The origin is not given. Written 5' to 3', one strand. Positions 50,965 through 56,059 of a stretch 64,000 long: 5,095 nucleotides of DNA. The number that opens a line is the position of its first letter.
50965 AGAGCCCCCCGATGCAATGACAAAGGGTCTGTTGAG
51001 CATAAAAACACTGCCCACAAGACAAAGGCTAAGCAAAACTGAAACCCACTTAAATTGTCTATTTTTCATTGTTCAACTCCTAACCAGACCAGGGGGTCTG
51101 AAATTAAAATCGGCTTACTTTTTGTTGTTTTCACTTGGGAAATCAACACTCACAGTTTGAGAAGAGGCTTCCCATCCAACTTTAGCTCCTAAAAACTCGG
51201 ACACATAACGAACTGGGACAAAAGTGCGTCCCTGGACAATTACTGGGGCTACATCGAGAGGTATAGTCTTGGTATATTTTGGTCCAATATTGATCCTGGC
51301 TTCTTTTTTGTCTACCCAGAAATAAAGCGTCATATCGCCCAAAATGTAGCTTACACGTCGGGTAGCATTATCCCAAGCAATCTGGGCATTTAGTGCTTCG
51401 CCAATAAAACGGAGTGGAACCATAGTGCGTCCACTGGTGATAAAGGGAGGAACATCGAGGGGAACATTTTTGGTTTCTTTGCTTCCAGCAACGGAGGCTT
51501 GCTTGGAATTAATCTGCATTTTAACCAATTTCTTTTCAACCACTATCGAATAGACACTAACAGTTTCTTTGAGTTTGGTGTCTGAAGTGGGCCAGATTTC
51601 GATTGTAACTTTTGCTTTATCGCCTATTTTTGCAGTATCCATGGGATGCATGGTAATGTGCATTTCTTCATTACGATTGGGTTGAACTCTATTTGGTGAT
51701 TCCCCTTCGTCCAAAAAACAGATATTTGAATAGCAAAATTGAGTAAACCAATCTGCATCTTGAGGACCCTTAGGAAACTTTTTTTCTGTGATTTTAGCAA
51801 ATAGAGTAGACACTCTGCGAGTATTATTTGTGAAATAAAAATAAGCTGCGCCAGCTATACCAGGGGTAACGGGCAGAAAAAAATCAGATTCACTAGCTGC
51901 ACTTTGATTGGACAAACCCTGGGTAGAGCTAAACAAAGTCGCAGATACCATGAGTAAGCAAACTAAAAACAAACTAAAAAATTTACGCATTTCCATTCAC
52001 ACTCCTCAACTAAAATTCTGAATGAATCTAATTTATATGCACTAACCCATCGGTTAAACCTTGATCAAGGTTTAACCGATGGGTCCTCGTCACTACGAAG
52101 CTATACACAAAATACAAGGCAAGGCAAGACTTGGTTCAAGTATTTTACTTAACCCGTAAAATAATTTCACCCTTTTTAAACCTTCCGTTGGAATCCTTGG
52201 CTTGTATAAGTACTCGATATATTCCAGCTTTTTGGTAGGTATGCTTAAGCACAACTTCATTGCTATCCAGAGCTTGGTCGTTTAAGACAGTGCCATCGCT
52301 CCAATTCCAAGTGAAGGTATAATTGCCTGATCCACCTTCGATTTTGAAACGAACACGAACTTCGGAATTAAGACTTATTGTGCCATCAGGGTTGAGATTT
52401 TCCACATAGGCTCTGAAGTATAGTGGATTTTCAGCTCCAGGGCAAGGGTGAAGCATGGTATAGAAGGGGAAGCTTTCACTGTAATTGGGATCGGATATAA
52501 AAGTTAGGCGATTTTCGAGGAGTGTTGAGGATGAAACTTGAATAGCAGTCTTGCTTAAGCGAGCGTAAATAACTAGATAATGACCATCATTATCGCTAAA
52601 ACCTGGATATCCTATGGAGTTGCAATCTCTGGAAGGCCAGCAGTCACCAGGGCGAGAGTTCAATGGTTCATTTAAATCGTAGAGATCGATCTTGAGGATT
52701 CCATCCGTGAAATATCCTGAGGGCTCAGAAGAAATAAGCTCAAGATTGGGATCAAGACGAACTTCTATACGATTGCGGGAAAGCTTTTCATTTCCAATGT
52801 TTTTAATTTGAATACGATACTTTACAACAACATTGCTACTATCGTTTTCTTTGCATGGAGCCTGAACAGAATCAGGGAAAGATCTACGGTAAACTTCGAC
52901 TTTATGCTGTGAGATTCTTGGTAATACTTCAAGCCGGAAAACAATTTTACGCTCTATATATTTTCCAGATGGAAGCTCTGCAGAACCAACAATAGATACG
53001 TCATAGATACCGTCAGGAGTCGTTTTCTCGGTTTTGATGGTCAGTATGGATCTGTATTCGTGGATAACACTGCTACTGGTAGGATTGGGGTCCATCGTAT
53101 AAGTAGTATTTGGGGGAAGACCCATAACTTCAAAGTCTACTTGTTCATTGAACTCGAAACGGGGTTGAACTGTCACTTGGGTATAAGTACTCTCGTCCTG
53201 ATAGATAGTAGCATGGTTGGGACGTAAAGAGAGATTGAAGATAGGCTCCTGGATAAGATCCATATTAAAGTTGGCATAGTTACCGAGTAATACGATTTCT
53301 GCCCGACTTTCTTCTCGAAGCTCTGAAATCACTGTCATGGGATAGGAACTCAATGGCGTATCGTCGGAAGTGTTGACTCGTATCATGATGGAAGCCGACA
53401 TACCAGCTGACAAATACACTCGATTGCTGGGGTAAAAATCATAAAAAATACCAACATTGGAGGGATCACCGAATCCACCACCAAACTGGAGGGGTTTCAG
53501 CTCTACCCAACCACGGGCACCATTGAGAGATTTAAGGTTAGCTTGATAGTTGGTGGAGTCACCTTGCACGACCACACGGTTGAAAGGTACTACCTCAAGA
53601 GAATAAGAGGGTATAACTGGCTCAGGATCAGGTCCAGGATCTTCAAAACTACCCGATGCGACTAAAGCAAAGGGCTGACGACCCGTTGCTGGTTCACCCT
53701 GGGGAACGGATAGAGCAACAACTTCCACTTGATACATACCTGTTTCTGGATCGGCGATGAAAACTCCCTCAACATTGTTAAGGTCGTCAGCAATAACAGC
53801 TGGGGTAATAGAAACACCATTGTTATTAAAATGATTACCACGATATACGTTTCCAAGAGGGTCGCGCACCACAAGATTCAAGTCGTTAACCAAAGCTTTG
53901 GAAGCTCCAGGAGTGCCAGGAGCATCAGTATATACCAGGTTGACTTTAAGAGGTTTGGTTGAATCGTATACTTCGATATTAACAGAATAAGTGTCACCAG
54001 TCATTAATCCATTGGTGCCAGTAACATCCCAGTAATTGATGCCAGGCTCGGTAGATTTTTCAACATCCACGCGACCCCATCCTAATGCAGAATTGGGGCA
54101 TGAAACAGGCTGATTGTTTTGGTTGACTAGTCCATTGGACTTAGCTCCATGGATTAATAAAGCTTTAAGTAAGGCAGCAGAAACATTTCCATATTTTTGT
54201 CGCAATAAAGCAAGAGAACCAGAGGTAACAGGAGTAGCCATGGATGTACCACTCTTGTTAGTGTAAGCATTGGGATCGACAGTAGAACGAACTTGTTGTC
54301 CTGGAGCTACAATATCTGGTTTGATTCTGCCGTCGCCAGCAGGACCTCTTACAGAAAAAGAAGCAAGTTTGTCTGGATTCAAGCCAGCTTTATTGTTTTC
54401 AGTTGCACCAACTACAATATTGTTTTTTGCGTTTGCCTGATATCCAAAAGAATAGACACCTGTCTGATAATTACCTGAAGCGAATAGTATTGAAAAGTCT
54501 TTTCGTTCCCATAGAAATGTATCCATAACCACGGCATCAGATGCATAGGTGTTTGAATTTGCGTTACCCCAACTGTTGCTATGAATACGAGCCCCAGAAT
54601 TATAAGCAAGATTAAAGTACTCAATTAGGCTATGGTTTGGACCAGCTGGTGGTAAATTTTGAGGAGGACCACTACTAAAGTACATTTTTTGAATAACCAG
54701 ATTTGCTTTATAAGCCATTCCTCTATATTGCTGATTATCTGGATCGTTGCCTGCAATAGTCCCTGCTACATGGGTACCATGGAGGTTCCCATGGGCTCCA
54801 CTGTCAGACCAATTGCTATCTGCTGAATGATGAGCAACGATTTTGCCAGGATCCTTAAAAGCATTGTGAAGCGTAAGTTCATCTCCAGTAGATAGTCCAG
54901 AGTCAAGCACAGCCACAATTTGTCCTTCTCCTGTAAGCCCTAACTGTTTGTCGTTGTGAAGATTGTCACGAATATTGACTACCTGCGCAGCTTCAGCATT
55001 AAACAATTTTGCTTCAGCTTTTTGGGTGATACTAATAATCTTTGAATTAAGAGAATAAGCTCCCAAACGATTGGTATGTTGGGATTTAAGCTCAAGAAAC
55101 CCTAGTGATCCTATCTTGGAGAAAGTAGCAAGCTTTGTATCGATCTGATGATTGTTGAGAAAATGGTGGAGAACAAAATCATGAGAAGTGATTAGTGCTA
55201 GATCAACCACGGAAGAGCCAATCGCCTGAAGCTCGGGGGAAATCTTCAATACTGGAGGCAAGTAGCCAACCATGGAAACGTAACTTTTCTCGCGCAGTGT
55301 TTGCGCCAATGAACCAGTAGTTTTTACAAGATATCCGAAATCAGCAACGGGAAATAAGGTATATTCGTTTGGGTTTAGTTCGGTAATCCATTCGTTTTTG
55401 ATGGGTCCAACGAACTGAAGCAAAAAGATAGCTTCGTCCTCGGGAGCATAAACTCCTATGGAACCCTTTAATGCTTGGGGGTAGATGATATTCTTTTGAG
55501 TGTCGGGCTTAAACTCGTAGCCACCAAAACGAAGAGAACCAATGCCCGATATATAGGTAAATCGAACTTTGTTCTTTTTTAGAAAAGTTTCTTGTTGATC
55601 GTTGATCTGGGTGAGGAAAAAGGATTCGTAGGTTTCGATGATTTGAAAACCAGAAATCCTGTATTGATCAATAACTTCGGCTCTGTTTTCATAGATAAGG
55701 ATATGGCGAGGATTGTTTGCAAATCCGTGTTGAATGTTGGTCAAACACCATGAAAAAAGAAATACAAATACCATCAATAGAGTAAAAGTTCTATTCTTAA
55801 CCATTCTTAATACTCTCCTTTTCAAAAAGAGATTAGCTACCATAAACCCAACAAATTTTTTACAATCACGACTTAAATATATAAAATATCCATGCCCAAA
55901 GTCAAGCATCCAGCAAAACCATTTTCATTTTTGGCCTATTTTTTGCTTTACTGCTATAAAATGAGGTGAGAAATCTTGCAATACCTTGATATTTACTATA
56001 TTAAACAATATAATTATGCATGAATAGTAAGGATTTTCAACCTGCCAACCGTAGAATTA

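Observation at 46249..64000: About 18 kb cell-envelope island: large enzymes and beta-propellers with either CuAO-N-type repeats or dockerins, consistent with a non-cellulolytic cohesin-dockerin surface assembly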

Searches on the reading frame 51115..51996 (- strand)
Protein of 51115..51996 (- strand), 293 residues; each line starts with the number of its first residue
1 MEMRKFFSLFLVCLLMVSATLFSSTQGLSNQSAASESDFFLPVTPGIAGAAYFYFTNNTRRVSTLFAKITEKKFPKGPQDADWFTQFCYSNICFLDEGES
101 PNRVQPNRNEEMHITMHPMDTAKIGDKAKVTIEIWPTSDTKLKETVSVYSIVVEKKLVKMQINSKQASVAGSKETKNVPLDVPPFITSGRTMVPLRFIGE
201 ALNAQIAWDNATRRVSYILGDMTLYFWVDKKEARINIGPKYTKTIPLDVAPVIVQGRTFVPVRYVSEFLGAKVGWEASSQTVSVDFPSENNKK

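Call 3: search_protein_families(library=pfam, proteins=[window:51115-51996:-], max_evalue=0.01)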
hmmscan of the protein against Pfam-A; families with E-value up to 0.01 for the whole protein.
window:51115-51996:- (293 aa): 1 family
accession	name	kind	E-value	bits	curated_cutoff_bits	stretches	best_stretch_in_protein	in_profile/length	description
PF07833.16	Cu_amine_oxidN1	-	2.1e-49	166.4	24.2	2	176-284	5-108/108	Copper amine oxidase N-terminal domain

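Call 10: find_encoding_contigs(protein=window:51115-51996:-, flank=10000, max_places=6)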
Protein window:51115-51996:- (293 aa): 13 contigs read that carry it; 6 places shown.
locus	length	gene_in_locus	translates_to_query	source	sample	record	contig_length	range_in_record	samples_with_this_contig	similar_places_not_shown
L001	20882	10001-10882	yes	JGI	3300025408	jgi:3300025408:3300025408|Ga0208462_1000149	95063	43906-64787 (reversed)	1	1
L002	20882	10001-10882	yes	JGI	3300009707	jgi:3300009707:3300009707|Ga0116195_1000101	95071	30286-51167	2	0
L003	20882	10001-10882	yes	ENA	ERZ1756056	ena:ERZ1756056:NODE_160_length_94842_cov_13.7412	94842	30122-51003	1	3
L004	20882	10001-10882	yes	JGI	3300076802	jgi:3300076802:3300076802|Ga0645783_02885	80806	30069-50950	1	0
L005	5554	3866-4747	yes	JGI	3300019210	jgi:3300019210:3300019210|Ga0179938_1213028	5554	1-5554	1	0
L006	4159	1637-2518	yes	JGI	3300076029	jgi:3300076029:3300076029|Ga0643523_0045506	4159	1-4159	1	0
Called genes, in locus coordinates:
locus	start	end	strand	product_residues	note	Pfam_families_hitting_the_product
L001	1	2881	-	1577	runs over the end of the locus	PF13570:Beta-prop_ACSF4, PF13360:PQQ_2, PF13360:PQQ_2, PF13570:Beta-prop_ACSF4, PF13360:PQQ_2, PF13570:Beta-prop_ACSF4, PF13360:PQQ_2, PF13570:Beta-prop_ACSF4, +5 more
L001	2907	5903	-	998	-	PF08486:SpoIID, PF07833:Cu_amine_oxidN1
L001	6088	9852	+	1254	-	PF00082:Peptidase_S8, PF00801:PKD (weak), PF18911:PKD_4 (weak)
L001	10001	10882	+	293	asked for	PF07833:Cu_amine_oxidN1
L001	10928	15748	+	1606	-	PF08450:SGL (faint), PF15869:TolB_like (faint), PF01436:NHL (weak), PF17170:DUF5128, PF17936:Big_6 (faint), PF17170:DUF5128 (weak), PF09136:Glucodextran_B (weak), PF07833:Cu_amine_oxidN1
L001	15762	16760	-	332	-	PF01008:IF-2B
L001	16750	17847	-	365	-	PF13167:GTP-bdg_N, PF16360:GTP-bdg_M, PF03193:RsgA_GTPase (faint), PF01926:MMR_HSR1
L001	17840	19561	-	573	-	PF02463:SMC_N, PF13476:AAA_23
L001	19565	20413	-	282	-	PF01513:NAD_kinase, PF20143:NAD_kinase_C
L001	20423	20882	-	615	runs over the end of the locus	PF13292:DXP_synthase_N, PF00676:E1_dh (weak), PF02775:TPP_enzyme_C (faint), PF02779:Transket_pyr, PF02780:Transketolase_C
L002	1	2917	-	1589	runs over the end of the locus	PF01011:PQQ (faint), PF13360:PQQ_2, PF13570:Beta-prop_ACSF4, PF13360:PQQ_2, PF13570:Beta-prop_ACSF4, PF13360:PQQ_2, PF13570:Beta-prop_ACSF4, PF00404:Dockerin_1, +2 more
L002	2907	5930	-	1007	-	PF08486:SpoIID, PF07833:Cu_amine_oxidN1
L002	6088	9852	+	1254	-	PF00082:Peptidase_S8, PF00801:PKD (weak), PF18911:PKD_4 (weak)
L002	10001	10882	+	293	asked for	PF07833:Cu_amine_oxidN1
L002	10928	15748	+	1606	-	PF08450:SGL (faint), PF15869:TolB_like (faint), PF01436:NHL (weak), PF17170:DUF5128, PF17936:Big_6 (faint), PF17170:DUF5128 (weak), PF09136:Glucodextran_B (weak), PF07833:Cu_amine_oxidN1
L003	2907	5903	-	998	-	PF08486:SpoIID, PF07833:Cu_amine_oxidN1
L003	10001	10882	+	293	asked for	PF07833:Cu_amine_oxidN1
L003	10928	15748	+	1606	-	PF08450:SGL (faint), PF15869:TolB_like (faint), PF01436:NHL (weak), PF17170:DUF5128, PF17936:Big_6 (faint), PF17170:DUF5128 (weak), PF09136:Glucodextran_B (weak), PF07833:Cu_amine_oxidN1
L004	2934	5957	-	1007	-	PF08486:SpoIID, PF07833:Cu_amine_oxidN1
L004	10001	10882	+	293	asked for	PF07833:Cu_amine_oxidN1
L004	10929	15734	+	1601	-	PF08450:SGL (faint), PF15869:TolB_like (faint), PF01436:NHL (weak), PF17170:DUF5128, PF17936:Big_6 (faint), PF17170:DUF5128 (weak), PF09136:Glucodextran_B (weak), PF07833:Cu_amine_oxidN1, +2 more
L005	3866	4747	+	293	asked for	PF07833:Cu_amine_oxidN1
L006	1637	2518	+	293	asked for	PF07833:Cu_amine_oxidN1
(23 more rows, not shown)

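Call 44: search_protein_families(library=ncbifam, proteins=[window:51115-51996:-], max_evalue=0.01)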
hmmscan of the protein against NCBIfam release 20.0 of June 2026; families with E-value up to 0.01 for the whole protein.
window:51115-51996:- (293 aa): 0 families

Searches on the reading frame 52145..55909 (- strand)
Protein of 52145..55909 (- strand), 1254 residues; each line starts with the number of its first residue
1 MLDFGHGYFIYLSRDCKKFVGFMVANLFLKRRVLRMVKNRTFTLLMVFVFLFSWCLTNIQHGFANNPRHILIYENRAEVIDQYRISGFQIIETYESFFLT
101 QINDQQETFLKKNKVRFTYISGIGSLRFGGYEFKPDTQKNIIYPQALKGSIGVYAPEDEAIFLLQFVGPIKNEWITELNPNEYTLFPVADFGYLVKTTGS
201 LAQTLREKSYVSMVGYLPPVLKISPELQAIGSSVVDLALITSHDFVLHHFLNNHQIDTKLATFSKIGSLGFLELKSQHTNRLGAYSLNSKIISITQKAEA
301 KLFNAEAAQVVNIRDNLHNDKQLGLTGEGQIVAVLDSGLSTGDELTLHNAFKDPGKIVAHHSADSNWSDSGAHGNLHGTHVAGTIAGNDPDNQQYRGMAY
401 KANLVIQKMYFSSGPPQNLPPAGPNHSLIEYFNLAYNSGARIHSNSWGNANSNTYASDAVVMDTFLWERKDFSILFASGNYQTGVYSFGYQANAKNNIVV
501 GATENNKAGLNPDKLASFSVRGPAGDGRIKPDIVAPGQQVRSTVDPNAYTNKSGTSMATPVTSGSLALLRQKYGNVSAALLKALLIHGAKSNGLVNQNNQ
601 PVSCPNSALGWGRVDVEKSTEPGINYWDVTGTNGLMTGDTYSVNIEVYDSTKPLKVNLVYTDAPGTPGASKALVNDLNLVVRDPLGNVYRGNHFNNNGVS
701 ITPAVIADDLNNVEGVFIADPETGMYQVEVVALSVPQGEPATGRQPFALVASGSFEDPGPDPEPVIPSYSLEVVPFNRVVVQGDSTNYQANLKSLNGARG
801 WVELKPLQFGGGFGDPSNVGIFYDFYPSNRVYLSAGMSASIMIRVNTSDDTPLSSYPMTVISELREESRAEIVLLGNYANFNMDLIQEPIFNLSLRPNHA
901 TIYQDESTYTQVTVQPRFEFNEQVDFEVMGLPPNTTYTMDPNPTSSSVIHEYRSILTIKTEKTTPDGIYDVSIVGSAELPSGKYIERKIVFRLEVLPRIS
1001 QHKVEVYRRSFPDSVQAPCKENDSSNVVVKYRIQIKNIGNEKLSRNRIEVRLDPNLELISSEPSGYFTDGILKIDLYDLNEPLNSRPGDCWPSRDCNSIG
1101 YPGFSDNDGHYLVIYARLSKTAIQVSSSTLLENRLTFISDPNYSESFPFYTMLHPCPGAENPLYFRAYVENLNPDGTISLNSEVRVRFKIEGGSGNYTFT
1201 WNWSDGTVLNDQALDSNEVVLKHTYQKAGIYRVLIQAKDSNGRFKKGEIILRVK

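Call 3: search_protein_families(library=pfam, proteins=[window:52145-55909:-], max_evalue=0.01)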
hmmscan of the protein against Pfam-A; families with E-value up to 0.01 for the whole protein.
window:52145-55909:- (1254 aa): 3 families
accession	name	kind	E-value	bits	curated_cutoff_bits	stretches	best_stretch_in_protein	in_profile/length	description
PF00082.27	Peptidase_S8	-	2.2e-47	162.2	21.8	1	327-612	1-288/288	Subtilase family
PF00801.26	PKD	-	2.1e-06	28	23.5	1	1180-1243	13-71/80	PKD domain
PF18911.6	PKD_4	-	2.5e-06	27.9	27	1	1185-1243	23-74/85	PKD domain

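Call 44: search_protein_families(library=ncbifam, proteins=[window:52145-55909:-], max_evalue=0.01)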
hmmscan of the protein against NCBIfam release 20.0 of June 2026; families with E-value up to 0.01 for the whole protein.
window:52145-55909:- (1254 aa): 9 families
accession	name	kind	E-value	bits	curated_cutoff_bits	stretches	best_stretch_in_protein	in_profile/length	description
TIGR03921.1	T7SS_mycosin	equivalog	8.5e-22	77.7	278.75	1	326-615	11-280/353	type VII secretion-associated serine protease mycosin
NF040808.2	CspC_non_triad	exception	2e-13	49.6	675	1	493-617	426-546/556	bile acid germinant receptor pseudoprotease CspC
NF040553.1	SGO_0316_fam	subfamily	5.4e-13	47.5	1400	1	512-572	650-710/1486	SGO_0316/SGO_0317 family LPXTG-anchored serine peptidase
NF051851.1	AtpSerPepEprS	equivalog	3e-12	45.4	1700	2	533-622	281-366/988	autotransporter serine peptidase EprS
NF040809.1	germ_prot_CspBA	exception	3.1e-11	41.7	1250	1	485-617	965-1092/1099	bifunctional germination protease/germinant receptor pseudoprotease CspBA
NF058578.1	CPR_pilus_PamR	equivalog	5.9e-11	41.8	300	1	1182-1243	166-228/297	pilus system RbmA-like protein PamR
NF033595.1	denti_PrtP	equivalog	1.1e-09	37.4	300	1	484-621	377-503/606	dentilisin complex serine proteinase subunit PrtP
TIGR03895.1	protease_PatA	subfamily_domain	3.7e-06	26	421.05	1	377-569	1-176/606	PatA/PatG family cyanobactin maturation protease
NF042956.1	IteS_antiphage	equivalog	1.4e-05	23.6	900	1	273-590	203-534/747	S8 family anti-phage peptidase IteS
